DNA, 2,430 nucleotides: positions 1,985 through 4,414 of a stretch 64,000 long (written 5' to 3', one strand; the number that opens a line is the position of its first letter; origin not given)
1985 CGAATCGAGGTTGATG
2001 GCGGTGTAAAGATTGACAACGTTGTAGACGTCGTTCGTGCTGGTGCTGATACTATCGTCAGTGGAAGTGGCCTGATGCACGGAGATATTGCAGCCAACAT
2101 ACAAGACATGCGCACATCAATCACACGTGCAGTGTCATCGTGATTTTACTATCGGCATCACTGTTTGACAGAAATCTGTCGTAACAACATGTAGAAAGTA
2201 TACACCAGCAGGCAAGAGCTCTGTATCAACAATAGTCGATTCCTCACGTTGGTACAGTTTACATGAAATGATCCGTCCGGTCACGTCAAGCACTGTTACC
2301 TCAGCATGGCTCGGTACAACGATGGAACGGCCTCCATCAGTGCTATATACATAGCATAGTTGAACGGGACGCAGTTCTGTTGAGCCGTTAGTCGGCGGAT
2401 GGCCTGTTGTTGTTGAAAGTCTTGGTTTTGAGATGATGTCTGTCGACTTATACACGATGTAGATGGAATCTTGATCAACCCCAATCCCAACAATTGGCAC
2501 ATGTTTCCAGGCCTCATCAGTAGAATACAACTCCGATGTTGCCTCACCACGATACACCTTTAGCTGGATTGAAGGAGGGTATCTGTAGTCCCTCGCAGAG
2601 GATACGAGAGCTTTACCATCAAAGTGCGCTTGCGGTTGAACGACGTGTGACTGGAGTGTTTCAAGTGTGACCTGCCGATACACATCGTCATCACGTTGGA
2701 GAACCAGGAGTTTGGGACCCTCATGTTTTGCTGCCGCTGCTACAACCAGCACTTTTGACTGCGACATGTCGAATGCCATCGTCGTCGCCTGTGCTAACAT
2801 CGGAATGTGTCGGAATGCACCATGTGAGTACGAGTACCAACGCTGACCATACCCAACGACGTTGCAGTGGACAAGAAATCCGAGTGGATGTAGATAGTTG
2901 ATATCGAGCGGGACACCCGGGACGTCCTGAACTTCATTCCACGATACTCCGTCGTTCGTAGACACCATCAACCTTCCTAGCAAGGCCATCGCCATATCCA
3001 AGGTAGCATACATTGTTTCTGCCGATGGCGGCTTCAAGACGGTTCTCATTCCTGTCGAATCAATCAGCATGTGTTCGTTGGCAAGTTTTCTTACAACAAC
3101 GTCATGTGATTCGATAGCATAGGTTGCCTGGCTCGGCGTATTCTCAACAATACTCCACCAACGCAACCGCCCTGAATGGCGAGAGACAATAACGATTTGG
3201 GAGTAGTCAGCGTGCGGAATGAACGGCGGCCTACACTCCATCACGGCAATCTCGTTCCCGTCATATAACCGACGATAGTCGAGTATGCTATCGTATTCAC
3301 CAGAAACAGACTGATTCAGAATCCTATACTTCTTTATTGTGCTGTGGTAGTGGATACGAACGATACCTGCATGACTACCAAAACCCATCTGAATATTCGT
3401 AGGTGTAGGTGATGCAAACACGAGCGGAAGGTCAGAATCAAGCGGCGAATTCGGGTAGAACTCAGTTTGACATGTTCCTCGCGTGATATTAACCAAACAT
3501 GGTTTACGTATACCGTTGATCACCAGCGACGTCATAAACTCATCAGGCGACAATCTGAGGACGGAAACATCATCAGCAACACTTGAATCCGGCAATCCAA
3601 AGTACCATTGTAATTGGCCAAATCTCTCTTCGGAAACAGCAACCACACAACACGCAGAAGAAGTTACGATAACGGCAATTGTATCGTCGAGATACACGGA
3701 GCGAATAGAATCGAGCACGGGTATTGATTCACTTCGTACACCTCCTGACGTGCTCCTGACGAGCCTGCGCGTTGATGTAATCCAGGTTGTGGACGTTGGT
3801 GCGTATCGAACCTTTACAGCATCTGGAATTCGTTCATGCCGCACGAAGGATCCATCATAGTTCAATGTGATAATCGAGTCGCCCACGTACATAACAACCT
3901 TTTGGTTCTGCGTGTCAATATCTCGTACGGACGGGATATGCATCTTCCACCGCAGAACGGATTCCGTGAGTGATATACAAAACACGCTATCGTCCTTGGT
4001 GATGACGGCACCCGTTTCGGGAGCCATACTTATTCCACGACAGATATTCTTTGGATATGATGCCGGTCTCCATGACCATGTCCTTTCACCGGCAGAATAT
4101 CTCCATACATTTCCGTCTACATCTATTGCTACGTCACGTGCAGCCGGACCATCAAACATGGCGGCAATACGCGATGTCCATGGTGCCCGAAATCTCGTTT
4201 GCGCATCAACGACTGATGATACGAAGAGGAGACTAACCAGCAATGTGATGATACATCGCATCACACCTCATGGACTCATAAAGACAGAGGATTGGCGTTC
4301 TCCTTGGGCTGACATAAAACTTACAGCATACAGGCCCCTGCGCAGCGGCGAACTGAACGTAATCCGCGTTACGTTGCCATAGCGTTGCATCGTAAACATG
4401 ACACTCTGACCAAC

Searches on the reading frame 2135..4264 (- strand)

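Call 54: search_protein_families(library=ncbifam, proteins=[window:2135-4264:-], max_evalue=0.001)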
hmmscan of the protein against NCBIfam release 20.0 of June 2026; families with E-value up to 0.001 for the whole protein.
window:2135-4264:- (709 aa): 1 family
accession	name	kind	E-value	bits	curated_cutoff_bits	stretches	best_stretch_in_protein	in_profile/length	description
TIGR04183.1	Por_Secre_tail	domain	4.1e-05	23.5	23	1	651-701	18-66/72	T9SS type A sorting domain-containing protein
